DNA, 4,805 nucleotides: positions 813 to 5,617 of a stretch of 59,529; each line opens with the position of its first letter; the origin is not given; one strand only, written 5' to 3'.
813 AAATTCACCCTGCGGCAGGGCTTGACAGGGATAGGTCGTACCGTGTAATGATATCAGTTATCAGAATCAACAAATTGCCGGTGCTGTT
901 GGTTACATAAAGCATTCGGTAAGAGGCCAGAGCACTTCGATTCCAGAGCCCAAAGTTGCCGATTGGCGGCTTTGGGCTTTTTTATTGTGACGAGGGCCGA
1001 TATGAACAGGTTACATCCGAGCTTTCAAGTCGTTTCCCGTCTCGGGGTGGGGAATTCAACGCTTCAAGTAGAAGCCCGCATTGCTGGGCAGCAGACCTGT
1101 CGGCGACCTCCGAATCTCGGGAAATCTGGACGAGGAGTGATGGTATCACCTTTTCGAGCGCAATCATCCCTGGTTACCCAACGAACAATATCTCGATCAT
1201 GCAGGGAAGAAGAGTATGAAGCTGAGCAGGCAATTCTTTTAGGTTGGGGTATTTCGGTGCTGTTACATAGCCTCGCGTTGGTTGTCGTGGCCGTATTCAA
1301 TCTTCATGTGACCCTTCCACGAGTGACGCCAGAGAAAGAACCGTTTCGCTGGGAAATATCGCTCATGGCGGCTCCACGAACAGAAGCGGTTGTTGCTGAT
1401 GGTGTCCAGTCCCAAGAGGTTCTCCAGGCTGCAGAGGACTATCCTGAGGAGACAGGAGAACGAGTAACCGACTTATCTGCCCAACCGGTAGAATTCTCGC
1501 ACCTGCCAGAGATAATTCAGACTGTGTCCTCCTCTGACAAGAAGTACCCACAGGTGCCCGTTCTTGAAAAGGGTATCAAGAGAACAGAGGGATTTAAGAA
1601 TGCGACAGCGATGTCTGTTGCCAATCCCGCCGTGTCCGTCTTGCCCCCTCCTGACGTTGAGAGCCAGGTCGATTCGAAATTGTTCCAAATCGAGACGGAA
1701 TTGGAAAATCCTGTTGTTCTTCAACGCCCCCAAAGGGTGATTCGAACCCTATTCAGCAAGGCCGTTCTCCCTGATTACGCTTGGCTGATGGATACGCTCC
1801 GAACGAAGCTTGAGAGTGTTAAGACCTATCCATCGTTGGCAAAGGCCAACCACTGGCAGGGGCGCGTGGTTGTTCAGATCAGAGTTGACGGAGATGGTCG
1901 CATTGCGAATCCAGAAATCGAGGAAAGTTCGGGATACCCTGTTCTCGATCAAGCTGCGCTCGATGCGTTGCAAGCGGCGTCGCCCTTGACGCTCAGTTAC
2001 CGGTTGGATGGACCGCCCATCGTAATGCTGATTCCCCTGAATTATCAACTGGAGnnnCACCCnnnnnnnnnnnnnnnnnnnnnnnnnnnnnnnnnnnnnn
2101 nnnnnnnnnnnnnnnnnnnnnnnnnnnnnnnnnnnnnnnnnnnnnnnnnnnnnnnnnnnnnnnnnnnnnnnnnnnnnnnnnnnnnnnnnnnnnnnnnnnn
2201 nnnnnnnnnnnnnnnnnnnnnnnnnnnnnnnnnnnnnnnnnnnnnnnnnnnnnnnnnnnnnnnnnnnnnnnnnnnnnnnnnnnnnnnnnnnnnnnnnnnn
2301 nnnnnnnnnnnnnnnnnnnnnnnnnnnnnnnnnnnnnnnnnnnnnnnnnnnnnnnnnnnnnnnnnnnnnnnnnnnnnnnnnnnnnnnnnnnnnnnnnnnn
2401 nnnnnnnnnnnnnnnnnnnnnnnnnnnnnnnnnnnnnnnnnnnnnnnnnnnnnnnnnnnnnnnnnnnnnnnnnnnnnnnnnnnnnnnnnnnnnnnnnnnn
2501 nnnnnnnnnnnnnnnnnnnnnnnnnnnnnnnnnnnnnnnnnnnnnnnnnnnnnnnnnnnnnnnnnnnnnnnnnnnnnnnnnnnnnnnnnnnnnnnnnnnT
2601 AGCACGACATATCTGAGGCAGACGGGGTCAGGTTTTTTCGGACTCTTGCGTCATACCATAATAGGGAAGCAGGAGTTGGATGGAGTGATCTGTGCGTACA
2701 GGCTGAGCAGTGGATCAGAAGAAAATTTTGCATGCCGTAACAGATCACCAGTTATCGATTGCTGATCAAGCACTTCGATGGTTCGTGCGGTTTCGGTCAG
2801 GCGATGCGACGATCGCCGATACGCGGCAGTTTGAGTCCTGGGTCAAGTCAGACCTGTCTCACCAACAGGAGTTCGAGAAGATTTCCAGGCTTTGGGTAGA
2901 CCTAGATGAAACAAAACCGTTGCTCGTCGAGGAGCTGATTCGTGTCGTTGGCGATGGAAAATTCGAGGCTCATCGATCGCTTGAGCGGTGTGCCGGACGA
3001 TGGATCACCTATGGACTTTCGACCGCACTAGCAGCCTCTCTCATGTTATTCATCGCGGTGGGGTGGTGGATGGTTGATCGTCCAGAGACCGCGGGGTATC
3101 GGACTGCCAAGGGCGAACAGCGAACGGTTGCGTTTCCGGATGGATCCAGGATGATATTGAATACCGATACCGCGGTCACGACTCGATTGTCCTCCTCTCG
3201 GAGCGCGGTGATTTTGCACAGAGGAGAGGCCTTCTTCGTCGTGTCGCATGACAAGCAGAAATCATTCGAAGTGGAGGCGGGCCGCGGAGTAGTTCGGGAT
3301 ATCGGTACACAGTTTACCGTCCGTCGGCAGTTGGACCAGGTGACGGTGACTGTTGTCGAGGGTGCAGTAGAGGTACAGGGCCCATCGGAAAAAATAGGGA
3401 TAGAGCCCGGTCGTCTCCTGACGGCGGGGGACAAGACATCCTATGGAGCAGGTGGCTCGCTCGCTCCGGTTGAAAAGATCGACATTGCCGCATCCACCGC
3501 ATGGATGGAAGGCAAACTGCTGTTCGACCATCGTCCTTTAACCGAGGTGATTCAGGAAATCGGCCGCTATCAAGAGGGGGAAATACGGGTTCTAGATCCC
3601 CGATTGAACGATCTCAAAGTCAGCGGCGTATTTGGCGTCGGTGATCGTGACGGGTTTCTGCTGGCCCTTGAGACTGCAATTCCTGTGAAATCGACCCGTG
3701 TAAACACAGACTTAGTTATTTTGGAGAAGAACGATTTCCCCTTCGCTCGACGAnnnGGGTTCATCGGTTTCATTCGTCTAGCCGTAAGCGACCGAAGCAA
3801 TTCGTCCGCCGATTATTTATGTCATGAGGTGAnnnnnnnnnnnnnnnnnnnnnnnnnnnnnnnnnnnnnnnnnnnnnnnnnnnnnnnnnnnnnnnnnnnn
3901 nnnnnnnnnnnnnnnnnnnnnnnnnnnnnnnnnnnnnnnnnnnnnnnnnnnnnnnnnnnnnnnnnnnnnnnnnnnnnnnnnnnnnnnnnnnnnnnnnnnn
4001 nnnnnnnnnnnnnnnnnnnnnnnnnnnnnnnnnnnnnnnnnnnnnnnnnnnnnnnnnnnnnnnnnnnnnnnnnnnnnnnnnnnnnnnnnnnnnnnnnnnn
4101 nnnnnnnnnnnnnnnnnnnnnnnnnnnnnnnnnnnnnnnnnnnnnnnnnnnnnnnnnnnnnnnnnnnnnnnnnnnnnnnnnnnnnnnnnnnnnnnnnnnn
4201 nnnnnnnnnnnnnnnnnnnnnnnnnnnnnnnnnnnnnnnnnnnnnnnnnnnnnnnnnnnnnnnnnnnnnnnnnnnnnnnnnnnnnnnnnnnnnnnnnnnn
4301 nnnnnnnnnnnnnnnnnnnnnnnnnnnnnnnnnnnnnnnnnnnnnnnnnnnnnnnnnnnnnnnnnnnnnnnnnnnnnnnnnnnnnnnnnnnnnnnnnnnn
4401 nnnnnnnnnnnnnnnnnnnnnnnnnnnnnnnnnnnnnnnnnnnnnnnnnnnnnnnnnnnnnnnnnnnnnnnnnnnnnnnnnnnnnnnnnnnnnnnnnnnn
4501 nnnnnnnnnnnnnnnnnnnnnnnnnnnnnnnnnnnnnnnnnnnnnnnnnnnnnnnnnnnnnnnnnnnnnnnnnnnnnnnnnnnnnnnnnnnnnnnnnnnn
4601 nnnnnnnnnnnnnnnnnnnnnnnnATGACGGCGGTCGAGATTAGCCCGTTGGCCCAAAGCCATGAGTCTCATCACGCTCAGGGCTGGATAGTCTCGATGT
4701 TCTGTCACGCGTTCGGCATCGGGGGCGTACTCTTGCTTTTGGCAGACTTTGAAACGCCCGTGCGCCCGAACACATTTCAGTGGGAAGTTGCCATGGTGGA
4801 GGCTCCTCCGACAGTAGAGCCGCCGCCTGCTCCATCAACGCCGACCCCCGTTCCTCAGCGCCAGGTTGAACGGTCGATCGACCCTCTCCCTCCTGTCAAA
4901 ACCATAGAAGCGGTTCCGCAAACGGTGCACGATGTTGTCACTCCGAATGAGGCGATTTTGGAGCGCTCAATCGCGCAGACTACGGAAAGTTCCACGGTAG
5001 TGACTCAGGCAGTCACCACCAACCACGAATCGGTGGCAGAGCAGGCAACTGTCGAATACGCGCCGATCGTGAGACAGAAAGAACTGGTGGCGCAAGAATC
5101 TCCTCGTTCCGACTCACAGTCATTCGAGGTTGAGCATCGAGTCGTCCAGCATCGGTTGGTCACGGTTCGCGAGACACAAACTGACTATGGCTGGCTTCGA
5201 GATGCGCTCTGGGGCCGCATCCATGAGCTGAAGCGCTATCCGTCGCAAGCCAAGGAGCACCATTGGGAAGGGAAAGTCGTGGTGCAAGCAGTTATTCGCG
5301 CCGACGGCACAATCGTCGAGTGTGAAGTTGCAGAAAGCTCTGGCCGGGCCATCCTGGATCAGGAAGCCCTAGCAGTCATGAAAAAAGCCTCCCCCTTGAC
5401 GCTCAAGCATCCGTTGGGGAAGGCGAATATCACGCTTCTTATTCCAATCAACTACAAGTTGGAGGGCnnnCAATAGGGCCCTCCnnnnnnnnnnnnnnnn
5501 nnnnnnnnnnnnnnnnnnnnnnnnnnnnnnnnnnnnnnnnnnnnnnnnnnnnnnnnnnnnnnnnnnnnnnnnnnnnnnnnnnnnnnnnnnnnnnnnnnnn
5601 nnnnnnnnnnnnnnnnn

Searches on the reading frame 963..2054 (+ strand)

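Call 11: search_protein_families(library=pfam, proteins=[window:963-2054:+], max_evalue=0.00001)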
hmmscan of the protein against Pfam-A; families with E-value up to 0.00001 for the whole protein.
window:963-2054:+ (364 aa): 2 families
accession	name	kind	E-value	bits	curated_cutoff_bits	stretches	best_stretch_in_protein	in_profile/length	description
PF03544.19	TonB_C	-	2.7e-14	53.8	24.6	1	287-343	3-58/79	Gram-negative bacterial TonB protein C-terminal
PF13103.11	TonB_2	-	1e-07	32.4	22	1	299-342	25-68/85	TonB C terminal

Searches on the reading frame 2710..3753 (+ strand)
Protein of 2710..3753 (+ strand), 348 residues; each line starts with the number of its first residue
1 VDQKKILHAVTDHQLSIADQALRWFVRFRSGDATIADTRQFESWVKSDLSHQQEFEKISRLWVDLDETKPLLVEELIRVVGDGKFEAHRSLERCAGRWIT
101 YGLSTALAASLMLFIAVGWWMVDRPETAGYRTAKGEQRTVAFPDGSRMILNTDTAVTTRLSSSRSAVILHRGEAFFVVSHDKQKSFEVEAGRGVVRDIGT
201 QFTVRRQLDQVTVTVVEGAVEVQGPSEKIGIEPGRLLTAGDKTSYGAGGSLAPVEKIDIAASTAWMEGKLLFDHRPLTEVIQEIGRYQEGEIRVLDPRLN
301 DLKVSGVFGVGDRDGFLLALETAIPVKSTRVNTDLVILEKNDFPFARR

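Call 11: search_protein_families(library=pfam, proteins=[window:2710-3753:+], max_evalue=0.00001)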
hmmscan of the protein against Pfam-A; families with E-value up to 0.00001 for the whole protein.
window:2710-3753:+ (348 aa): 2 families
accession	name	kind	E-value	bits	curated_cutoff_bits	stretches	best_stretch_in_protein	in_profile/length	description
PF04773.18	FecR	-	3.7e-23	82.2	24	1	130-221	3-97/97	FecR protein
PF16220.10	DUF4880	-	8e-12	45.3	25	1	19-61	1-43/43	Domain of unknown function (DUF4880)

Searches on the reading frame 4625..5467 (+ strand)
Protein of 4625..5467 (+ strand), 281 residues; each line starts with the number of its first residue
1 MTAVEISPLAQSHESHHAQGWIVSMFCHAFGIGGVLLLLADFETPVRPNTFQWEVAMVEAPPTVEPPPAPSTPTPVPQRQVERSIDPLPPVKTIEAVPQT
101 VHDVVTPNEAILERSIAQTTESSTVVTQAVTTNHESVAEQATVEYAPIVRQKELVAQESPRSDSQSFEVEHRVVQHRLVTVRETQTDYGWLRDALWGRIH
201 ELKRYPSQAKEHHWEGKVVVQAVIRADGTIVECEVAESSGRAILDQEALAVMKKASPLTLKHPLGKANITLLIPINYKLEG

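Call 11: search_protein_families(library=pfam, proteins=[window:4625-5467:+], max_evalue=0.00001)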
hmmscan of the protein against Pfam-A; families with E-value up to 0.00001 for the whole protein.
window:4625-5467:+ (281 aa): 1 family
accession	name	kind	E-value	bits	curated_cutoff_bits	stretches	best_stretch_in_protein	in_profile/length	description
PF03544.19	TonB_C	-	3.9e-17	62.9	24.6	1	203-279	3-79/79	Gram-negative bacterial TonB protein C-terminal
